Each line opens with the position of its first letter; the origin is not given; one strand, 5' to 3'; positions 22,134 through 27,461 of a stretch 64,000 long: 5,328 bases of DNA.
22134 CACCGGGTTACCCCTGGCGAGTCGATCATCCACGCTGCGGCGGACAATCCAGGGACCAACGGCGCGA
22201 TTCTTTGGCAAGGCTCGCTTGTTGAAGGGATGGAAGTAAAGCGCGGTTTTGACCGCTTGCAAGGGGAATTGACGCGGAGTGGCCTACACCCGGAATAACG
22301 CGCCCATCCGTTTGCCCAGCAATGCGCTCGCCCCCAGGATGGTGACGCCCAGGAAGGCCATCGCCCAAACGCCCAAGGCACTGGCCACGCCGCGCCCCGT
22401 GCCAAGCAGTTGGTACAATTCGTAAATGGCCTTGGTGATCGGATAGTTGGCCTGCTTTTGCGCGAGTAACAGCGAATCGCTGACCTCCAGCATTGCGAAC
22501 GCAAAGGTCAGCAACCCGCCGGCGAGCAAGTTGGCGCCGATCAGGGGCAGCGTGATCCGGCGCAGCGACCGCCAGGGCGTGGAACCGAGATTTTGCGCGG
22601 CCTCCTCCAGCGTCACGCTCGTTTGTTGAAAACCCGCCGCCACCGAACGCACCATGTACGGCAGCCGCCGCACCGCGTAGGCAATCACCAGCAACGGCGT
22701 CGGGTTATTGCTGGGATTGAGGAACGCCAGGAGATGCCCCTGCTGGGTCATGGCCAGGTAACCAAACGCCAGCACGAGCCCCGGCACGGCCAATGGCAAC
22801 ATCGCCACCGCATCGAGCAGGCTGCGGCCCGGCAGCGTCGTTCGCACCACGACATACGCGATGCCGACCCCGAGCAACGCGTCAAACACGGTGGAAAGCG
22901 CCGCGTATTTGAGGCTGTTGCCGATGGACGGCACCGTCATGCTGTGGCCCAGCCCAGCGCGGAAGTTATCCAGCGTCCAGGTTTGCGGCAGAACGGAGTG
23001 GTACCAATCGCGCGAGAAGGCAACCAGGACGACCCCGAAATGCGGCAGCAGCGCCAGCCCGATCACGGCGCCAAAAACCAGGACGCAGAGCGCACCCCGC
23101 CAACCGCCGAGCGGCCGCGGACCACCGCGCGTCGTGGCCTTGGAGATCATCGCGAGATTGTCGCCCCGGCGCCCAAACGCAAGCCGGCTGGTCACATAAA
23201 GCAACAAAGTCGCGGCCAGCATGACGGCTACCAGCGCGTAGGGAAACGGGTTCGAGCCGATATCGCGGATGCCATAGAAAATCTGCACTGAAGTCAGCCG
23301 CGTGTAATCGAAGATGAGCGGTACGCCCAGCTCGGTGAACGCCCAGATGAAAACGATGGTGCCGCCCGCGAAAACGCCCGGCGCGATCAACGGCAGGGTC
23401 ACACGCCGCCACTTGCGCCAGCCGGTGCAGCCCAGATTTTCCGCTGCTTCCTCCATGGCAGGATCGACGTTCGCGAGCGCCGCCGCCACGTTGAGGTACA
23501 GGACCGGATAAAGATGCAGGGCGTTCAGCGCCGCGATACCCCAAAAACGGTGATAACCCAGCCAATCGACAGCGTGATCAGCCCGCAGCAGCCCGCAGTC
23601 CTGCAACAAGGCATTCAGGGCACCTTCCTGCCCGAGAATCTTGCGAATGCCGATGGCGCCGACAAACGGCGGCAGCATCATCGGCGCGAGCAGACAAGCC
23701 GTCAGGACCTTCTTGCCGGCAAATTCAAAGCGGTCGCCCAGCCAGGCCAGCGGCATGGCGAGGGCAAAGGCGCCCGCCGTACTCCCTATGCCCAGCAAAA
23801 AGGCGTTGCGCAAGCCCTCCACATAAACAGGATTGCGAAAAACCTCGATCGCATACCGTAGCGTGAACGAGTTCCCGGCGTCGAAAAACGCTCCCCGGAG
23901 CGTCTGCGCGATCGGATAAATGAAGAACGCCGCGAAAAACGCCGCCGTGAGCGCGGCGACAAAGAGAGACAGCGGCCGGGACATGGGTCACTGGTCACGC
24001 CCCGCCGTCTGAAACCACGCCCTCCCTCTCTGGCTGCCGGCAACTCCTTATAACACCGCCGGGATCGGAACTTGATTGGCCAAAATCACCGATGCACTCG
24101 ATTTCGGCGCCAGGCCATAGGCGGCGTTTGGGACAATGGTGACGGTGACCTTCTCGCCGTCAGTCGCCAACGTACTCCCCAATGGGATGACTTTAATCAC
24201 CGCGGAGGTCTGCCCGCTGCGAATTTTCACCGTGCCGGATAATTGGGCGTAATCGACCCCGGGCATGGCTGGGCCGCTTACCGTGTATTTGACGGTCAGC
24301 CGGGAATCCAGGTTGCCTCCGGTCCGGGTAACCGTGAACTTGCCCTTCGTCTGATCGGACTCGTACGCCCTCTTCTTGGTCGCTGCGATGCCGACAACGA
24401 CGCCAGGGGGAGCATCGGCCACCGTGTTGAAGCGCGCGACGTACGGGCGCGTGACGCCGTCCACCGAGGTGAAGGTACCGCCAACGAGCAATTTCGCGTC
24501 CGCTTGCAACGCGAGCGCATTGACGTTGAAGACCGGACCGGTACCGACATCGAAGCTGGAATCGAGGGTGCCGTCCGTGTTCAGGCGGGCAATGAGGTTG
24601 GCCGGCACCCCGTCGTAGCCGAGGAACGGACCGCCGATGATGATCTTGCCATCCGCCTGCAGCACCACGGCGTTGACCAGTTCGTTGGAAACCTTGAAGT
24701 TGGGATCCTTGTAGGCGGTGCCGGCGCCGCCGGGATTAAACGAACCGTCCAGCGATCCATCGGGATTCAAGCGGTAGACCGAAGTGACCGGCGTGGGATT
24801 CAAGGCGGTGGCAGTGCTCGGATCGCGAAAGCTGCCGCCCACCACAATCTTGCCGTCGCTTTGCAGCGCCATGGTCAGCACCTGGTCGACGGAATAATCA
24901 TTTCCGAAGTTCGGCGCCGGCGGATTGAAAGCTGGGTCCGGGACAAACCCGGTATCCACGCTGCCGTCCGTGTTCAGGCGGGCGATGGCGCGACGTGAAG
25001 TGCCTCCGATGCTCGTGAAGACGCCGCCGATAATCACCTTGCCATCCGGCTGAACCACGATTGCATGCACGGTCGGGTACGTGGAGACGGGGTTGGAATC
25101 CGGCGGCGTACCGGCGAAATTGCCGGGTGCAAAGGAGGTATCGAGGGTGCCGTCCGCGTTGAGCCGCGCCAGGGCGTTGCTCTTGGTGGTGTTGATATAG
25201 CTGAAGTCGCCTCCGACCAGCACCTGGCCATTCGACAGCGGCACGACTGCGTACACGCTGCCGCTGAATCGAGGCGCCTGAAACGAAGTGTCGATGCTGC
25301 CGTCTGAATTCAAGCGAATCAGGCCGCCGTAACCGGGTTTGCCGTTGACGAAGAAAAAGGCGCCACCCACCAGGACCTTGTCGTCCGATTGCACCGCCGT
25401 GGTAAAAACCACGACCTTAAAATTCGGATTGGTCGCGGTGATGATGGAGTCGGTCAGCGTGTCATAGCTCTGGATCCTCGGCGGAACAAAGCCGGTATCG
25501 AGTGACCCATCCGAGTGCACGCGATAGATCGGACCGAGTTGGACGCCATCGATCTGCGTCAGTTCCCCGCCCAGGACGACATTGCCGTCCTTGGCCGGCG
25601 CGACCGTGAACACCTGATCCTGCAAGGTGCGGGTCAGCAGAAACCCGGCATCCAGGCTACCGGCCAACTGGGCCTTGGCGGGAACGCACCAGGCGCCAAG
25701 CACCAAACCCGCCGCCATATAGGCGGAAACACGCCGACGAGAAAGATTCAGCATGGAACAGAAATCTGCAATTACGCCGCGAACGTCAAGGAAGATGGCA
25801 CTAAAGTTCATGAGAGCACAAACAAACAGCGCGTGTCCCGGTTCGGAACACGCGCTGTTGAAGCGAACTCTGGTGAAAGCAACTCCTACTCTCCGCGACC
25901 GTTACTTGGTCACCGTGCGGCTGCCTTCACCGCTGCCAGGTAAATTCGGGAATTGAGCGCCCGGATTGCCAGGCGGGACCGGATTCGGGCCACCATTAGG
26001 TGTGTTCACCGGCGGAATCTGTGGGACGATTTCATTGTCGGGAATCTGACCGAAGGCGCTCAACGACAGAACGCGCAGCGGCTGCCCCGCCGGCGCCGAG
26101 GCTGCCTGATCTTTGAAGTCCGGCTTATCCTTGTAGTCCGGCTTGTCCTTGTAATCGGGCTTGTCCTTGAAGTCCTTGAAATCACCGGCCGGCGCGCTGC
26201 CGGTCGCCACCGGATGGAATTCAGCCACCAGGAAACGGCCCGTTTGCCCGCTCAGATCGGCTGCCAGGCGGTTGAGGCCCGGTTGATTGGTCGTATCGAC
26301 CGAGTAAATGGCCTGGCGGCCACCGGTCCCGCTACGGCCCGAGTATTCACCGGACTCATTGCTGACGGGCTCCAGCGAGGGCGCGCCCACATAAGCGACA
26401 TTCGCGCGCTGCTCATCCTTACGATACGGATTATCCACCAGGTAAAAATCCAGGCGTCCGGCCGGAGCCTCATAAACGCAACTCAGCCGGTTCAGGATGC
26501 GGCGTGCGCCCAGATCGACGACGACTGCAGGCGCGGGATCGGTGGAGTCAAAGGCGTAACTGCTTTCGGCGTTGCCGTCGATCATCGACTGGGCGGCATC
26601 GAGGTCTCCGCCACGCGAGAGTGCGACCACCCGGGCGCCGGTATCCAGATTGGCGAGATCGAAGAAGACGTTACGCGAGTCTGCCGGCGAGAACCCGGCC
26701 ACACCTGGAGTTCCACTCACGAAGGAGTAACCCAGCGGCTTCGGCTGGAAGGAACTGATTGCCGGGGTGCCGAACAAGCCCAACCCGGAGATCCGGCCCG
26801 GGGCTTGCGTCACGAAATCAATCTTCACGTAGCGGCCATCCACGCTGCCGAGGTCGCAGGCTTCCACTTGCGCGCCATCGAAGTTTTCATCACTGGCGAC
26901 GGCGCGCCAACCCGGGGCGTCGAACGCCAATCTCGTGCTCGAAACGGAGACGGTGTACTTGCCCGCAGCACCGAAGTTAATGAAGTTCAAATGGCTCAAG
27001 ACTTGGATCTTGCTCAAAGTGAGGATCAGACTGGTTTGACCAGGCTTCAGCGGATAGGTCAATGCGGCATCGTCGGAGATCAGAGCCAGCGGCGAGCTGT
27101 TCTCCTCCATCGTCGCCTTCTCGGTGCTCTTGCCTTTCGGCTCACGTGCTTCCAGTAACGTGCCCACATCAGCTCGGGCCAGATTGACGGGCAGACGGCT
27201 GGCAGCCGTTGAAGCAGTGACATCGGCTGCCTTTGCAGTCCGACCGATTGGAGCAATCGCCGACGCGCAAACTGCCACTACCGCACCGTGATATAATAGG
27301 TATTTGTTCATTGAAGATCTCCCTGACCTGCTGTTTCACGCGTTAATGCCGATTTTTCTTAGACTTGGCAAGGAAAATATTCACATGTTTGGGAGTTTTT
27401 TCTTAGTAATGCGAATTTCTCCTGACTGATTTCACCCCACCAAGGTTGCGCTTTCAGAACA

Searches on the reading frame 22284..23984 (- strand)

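Call 41: search_protein_families(library=pfam, proteins=[window:22284-23984:-], max_evalue=0.001)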
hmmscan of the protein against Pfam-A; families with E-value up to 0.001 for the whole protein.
window:22284-23984:- (566 aa): 1 family
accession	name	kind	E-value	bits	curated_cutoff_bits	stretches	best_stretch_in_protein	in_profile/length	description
PF00528.27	BPD_transp_1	-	4.4e-22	79.1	26.4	2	84-266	10-174/184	Binding-protein-dependent transport system inner membrane component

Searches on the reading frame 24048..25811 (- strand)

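Call 41: search_protein_families(library=pfam, proteins=[window:24048-25811:-], max_evalue=0.001)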
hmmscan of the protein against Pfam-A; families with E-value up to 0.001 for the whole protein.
window:24048-25811:- (587 aa): 3 families
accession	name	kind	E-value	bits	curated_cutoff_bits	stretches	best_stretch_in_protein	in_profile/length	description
PF17164.10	DUF5122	-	1.9e-77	255.6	27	7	254-289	1-36/36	Domain of unknown function (DUF5122) beta-propeller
PF12768.13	Rax2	-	1.1e-08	35.2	28.8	0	116-220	4-108/254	Rax2 C-terminal beta propeller domain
PF03160.20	Calx-beta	-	5e-06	27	27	1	471-561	6-96/119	Calx-beta domain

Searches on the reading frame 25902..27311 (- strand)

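Call 3: search_protein_families(library=pfam, proteins=[window:25902-27311:-], max_evalue=0.01)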
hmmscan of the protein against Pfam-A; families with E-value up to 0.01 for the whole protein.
window:25902-27311:- (469 aa): 2 families
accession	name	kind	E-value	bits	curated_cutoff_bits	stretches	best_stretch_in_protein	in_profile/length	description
PF00754.31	F5_F8_type_C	-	0.00028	21.5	28.2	0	239-278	13-52/127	F5/8 type C domain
PF22633.2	F5_F8_type_C_2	-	0.0037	18.3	27.8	0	117-164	49-91/91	NedA-like, galactose-binding domain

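Call 39: search_protein_families(library=padloc, proteins=[window:25902-27311:-], max_evalue=0.01)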
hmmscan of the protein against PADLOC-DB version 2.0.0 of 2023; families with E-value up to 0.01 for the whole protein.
window:25902-27311:- (469 aa): 0 families
